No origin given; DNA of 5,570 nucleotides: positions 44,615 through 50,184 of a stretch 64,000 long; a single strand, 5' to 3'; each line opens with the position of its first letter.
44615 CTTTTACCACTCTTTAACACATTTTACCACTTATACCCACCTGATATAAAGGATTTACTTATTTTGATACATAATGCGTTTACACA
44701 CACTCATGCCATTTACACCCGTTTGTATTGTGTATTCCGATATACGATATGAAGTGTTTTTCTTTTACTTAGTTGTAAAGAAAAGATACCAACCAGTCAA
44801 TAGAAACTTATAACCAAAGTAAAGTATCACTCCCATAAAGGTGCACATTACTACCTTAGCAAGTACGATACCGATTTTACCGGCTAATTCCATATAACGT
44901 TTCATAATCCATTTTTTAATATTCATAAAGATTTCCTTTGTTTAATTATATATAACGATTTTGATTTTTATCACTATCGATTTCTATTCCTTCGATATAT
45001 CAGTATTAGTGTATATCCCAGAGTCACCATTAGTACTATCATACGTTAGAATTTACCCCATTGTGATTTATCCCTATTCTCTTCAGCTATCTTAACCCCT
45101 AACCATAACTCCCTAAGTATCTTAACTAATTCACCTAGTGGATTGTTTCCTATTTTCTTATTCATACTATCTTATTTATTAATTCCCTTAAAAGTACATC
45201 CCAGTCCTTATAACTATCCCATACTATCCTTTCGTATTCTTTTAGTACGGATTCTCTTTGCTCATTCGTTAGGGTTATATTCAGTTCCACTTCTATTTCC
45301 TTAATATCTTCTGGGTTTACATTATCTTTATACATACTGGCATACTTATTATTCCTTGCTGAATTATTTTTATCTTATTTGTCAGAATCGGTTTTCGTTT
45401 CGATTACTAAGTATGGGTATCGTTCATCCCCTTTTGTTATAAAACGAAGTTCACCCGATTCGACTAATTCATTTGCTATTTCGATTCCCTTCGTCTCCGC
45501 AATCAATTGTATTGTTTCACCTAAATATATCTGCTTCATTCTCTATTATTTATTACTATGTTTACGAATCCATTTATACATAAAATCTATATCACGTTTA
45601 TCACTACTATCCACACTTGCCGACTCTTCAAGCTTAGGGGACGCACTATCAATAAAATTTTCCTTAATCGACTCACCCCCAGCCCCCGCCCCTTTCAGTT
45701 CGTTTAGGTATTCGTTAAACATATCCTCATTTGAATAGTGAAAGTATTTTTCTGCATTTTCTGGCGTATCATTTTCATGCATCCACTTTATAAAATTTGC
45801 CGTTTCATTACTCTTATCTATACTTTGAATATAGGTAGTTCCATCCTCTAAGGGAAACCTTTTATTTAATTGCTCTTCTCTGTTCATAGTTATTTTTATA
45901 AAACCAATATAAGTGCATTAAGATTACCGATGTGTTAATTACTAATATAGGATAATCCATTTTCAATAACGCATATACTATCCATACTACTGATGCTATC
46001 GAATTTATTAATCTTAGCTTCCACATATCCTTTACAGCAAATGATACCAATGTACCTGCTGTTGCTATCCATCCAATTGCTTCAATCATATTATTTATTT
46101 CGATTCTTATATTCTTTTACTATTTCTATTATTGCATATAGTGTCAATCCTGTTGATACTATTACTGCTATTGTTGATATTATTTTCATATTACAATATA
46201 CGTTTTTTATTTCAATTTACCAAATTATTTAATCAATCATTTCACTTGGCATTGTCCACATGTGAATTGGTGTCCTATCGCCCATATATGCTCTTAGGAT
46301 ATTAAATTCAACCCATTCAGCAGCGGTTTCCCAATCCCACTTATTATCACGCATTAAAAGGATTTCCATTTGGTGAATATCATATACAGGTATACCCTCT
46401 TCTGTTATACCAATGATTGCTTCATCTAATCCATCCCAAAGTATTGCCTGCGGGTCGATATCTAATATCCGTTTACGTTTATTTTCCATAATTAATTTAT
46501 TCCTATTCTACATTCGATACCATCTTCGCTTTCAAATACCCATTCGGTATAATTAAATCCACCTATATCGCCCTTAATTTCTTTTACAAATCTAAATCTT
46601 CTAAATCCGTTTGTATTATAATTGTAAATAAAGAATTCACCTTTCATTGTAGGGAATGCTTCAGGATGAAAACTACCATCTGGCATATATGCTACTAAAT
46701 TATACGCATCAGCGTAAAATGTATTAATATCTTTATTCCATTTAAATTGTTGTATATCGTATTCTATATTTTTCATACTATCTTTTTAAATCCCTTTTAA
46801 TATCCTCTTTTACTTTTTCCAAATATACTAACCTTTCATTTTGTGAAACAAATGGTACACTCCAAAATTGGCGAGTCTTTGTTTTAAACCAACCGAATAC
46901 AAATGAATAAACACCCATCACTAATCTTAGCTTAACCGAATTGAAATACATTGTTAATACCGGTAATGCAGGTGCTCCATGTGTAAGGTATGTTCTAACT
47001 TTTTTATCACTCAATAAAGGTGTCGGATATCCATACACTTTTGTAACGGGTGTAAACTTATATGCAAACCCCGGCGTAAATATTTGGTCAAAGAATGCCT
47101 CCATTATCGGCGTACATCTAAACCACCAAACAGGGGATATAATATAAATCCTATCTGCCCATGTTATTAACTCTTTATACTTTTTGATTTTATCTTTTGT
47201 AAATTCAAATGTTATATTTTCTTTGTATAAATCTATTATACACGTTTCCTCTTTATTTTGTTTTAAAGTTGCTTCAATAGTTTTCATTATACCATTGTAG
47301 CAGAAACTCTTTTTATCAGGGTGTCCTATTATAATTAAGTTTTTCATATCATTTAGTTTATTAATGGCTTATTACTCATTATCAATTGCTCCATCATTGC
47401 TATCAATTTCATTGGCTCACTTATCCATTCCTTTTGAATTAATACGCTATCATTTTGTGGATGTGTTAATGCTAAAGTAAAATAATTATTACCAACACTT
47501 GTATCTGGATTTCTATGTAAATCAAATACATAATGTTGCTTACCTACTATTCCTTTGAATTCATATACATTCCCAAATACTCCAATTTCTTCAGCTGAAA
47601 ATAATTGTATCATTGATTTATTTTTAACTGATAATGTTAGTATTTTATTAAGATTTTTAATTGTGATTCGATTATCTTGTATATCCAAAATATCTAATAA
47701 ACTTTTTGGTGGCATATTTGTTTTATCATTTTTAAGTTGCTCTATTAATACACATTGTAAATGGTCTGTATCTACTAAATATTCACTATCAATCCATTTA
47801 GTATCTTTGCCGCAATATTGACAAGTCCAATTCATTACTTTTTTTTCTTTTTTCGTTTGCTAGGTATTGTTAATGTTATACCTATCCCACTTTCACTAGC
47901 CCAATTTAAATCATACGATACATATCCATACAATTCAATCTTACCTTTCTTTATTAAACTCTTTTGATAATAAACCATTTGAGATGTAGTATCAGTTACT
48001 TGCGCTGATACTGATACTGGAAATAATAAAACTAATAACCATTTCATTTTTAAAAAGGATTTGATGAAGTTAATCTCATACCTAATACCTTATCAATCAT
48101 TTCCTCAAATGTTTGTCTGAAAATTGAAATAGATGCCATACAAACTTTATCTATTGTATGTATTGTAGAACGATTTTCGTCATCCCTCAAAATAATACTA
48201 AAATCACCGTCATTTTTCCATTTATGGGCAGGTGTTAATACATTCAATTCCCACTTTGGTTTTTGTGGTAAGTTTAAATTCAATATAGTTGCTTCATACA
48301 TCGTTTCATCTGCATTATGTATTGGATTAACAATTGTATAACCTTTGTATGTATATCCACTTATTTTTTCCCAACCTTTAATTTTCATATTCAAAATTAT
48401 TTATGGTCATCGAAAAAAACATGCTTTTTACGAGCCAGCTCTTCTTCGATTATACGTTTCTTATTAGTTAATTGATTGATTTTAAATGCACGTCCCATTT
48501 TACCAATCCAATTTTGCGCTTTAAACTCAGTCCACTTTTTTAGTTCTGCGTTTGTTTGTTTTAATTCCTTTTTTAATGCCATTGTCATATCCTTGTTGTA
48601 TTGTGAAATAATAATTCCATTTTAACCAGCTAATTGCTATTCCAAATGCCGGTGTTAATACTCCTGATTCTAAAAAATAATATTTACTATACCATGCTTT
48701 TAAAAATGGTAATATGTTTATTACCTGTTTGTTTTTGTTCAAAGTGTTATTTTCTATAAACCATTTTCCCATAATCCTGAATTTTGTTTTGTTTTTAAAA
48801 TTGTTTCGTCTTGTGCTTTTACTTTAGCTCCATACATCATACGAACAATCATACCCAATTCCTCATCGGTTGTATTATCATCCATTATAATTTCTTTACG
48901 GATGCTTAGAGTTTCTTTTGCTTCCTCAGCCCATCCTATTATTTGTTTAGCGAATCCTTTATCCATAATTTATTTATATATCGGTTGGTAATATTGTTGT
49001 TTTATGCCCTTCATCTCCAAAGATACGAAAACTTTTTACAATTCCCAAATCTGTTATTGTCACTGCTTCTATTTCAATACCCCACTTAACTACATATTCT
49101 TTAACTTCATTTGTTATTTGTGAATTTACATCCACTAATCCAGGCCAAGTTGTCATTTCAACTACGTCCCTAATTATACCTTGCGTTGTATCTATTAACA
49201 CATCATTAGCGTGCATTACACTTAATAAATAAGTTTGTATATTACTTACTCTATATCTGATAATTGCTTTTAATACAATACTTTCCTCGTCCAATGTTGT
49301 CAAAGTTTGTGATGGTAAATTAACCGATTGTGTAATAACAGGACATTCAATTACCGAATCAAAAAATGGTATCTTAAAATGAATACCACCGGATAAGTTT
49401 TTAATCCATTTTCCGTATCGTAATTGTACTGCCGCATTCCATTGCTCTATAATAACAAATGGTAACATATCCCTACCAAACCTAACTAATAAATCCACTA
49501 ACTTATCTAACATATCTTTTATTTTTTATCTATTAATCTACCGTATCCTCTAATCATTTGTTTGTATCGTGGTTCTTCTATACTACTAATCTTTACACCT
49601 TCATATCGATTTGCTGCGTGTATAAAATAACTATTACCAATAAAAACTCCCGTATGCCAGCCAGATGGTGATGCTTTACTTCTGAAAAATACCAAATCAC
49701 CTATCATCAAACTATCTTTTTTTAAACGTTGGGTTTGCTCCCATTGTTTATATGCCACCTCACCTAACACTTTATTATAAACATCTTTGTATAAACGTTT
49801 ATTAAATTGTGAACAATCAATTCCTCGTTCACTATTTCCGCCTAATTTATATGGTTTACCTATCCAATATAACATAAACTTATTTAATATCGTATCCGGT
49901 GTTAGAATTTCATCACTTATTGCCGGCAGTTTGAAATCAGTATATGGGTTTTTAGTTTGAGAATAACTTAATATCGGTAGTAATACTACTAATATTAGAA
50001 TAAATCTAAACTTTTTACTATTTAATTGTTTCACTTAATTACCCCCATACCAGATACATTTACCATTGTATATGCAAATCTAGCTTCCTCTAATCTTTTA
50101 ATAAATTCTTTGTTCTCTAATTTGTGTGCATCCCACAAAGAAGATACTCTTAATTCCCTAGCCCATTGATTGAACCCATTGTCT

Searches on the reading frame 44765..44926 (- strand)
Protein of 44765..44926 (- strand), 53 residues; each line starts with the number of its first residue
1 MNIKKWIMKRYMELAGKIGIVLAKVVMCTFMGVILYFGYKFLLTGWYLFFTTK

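Call 53: search_protein_families(library=pfam, proteins=[window:44765-44926:-], max_evalue=0.1)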
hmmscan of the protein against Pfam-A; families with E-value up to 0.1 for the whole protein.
window:44765-44926:- (53 aa): 2 families
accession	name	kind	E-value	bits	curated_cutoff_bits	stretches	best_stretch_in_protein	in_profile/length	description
PF20077.4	CcmD_alt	-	0.046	14.2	23.5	1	11-37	25-50/61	CcmD family protein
PF07178.16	TraL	-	0.061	14.1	24.4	1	18-40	30-52/90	TraL protein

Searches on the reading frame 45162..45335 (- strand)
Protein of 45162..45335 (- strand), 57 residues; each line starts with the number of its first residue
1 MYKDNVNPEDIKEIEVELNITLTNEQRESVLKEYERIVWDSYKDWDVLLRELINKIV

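Call 53: search_protein_families(library=pfam, proteins=[window:45162-45335:-], max_evalue=0.1)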
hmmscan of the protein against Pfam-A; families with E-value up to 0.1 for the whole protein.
window:45162-45335:- (57 aa): 1 family
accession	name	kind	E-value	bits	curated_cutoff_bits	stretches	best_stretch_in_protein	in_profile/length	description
PF02186.21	TFIIE_beta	-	0.0013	19.3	28.1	1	3-43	13-55/66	TFIIE beta subunit core domain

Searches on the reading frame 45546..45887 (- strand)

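Call 53: search_protein_families(library=pfam, proteins=[window:45546-45887:-], max_evalue=0.1)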
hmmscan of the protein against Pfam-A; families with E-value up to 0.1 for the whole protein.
window:45546-45887:- (113 aa): 2 families
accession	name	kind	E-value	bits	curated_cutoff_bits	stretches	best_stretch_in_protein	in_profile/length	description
PF20669.3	Exo70_N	-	0.0041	17.8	23.9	0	6-34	20-48/83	Exocyst complex component Exo70 N-terminal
PF23135.2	TRI4_N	-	0.065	13.7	27.8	0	5-35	7-40/61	TRI4 N-terminal domain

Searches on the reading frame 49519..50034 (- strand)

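Call 29: search_protein_families(library=pfam, proteins=[window:49519-50034:-], max_evalue=0.01)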
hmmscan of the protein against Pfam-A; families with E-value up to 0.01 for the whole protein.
window:49519-50034:- (171 aa): 1 family
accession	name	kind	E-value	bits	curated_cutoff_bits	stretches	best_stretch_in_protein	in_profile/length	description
PF00877.26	NLPC_P60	-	3e-20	72.6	23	1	59-163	1-102/105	NlpC/P60 family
